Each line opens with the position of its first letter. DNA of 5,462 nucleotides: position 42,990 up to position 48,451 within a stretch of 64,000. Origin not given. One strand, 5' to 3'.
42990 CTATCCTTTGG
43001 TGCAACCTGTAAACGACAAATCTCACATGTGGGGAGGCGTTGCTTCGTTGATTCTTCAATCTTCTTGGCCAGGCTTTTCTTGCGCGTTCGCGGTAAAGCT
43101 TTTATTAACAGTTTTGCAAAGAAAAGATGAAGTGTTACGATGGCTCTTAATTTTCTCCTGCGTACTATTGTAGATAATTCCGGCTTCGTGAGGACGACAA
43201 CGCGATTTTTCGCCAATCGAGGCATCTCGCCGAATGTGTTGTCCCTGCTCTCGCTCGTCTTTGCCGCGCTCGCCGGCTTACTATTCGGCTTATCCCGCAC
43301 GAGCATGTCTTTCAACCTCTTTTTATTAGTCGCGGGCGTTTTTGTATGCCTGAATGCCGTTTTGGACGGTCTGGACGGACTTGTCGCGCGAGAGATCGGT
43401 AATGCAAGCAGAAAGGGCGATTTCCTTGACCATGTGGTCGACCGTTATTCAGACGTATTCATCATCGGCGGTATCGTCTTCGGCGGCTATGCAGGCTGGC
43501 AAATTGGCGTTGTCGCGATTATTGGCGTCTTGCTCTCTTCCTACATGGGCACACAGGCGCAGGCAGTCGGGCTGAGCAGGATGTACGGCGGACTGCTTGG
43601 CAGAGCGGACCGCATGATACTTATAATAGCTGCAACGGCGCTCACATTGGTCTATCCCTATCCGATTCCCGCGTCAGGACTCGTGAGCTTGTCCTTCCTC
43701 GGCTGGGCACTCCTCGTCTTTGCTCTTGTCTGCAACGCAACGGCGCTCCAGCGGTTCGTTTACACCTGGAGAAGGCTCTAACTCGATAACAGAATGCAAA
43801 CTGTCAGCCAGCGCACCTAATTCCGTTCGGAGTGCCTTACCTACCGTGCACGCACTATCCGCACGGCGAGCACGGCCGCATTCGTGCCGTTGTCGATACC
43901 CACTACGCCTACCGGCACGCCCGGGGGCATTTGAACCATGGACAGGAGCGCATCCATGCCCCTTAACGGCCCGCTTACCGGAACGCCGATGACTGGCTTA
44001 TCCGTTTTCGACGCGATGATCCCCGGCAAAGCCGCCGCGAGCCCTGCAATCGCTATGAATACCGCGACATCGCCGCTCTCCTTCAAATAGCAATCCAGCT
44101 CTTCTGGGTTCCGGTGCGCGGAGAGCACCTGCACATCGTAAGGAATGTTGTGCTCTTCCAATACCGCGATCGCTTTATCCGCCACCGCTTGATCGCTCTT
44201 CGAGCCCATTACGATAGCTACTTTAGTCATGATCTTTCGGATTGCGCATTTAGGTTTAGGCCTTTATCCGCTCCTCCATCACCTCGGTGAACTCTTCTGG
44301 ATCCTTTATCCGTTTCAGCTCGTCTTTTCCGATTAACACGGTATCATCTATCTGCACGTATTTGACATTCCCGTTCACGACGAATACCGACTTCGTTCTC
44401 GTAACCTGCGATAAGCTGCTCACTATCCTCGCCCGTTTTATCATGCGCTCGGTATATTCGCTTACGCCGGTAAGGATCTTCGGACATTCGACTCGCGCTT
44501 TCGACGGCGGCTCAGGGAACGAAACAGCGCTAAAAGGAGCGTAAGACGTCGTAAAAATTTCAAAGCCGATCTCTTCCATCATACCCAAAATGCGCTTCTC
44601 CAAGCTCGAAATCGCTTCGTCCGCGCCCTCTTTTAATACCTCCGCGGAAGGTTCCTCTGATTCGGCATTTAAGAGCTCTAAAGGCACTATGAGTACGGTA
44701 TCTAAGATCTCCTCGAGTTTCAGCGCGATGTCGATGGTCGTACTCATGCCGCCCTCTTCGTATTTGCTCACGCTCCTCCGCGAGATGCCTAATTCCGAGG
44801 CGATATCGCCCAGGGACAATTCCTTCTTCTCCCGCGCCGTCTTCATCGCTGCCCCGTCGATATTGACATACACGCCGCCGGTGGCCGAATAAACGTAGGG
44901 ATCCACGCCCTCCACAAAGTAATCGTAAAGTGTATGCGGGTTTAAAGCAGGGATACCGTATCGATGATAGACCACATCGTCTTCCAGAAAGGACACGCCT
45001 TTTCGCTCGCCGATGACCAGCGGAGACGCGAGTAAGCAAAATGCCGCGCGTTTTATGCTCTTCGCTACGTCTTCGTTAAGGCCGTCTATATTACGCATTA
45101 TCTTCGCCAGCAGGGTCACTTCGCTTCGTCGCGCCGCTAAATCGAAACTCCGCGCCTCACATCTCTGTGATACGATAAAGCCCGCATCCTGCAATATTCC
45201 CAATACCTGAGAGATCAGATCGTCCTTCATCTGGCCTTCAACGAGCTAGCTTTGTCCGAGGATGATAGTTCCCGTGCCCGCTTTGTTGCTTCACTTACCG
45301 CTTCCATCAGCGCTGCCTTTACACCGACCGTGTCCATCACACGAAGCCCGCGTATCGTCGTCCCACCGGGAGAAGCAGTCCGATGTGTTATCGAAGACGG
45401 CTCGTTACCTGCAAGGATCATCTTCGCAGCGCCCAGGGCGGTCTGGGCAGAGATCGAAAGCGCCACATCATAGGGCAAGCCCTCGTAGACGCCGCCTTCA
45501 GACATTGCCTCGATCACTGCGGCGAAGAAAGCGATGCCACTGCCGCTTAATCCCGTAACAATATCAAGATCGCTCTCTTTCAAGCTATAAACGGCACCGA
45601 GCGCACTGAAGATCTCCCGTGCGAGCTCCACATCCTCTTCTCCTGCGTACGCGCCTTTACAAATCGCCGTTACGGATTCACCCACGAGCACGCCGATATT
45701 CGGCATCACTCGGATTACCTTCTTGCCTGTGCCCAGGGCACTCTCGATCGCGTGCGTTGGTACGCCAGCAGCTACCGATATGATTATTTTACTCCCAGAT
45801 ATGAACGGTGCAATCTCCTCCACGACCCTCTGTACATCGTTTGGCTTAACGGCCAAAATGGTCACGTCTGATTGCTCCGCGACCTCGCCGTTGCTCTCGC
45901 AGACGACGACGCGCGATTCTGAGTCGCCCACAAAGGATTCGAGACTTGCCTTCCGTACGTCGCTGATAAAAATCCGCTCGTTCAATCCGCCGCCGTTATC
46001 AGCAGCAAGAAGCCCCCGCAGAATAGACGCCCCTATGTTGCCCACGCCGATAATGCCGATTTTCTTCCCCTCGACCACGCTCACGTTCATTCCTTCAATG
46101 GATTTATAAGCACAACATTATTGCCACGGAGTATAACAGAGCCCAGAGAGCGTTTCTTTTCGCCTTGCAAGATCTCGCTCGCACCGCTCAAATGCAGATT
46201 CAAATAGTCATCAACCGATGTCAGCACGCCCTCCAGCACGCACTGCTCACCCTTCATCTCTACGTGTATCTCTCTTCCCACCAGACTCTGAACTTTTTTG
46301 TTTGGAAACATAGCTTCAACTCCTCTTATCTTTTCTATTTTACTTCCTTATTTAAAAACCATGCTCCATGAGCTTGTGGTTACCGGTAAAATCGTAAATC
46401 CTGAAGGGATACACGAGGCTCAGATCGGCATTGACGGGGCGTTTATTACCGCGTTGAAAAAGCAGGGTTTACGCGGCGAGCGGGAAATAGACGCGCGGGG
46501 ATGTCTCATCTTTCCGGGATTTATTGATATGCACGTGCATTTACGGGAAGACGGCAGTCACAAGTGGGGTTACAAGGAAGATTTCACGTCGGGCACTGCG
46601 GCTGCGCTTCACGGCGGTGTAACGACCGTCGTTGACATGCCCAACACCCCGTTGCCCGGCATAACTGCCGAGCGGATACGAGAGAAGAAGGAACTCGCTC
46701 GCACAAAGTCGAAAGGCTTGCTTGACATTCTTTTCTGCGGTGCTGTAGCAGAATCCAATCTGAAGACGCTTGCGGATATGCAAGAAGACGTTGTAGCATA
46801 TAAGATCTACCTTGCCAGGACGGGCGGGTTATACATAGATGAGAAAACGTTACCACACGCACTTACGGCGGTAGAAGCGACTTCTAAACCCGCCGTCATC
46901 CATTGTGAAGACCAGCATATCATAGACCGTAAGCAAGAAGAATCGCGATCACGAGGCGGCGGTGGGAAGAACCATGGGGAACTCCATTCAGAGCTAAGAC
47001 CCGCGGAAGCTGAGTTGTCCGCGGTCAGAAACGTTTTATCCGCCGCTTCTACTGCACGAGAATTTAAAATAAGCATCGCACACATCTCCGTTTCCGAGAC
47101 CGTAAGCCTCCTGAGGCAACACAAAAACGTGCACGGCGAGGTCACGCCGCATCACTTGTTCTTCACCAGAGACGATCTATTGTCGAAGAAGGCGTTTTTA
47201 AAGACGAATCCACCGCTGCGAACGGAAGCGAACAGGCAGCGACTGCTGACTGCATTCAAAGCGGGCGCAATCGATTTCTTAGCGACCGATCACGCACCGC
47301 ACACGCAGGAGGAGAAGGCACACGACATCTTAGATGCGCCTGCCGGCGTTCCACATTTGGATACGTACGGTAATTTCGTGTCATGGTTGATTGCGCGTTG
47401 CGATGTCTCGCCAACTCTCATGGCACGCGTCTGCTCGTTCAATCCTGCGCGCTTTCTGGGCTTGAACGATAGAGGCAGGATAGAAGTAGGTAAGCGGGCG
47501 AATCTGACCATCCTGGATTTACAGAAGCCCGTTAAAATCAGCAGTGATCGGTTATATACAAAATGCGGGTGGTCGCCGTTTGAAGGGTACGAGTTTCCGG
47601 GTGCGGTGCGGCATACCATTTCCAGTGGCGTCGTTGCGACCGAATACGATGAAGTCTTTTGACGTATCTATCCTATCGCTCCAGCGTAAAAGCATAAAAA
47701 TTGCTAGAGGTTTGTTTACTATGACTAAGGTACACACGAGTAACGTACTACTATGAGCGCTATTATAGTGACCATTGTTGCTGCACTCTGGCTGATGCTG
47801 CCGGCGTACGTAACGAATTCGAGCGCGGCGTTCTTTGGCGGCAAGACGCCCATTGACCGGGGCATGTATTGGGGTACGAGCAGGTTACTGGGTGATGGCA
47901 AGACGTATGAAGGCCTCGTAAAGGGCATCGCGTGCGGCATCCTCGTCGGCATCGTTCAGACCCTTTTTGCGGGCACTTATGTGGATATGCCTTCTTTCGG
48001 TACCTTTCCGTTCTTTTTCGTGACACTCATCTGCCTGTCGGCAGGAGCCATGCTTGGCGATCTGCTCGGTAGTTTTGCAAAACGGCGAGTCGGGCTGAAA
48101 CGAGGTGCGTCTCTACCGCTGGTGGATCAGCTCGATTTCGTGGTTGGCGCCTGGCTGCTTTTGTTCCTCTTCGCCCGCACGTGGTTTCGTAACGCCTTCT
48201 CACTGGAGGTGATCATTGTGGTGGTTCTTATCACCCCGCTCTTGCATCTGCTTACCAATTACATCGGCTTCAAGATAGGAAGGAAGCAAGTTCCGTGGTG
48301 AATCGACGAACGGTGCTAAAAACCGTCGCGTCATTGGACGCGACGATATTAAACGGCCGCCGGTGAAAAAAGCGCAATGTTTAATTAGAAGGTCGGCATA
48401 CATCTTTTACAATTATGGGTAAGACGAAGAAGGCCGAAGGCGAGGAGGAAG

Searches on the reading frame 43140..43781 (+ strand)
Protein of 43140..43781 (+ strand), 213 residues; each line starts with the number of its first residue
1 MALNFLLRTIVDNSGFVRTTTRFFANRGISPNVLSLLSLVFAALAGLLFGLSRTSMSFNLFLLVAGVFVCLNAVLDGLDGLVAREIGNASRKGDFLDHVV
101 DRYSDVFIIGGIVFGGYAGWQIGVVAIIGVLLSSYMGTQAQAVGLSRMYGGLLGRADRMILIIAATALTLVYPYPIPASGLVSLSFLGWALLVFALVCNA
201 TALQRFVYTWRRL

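Call 28: search_protein_families(library=pfam, proteins=[window:43140-43781:+], max_evalue=0.00001)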
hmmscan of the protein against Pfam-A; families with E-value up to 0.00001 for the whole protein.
window:43140-43781:+ (213 aa): 1 family
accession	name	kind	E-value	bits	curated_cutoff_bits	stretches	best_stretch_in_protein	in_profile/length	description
PF01066.26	CDP-OH_P_transf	-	1.3e-11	45.6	22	1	30-194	3-145/152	CDP-alcohol phosphatidyltransferase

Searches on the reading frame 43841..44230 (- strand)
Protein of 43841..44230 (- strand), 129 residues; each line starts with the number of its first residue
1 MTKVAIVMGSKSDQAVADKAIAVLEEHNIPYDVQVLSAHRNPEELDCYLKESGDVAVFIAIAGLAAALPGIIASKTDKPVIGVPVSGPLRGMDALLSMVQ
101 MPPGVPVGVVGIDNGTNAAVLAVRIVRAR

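Call 28: search_protein_families(library=pfam, proteins=[window:43841-44230:-], max_evalue=0.00001)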
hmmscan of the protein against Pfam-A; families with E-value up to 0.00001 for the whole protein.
window:43841-44230:- (129 aa): 1 family
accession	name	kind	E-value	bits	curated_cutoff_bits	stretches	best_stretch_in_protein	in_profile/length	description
PF00731.26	AIRC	-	8.7e-49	165.3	30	1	3-127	1-128/148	AIR carboxylase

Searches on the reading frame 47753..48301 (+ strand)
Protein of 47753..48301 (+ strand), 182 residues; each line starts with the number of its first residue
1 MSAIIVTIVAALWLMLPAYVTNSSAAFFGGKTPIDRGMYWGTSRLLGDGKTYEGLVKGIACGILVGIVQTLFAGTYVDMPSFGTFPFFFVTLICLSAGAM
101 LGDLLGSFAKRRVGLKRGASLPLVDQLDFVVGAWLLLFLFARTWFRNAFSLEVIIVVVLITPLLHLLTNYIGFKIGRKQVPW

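Call 28: search_protein_families(library=pfam, proteins=[window:47753-48301:+], max_evalue=0.00001)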
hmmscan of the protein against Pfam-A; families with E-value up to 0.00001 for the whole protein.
window:47753-48301:+ (182 aa): 1 family
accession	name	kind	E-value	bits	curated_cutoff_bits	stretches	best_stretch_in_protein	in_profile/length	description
PF01864.22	CarS-like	-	4.9e-49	167.1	22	1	6-182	3-175/175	CDP-archaeol synthase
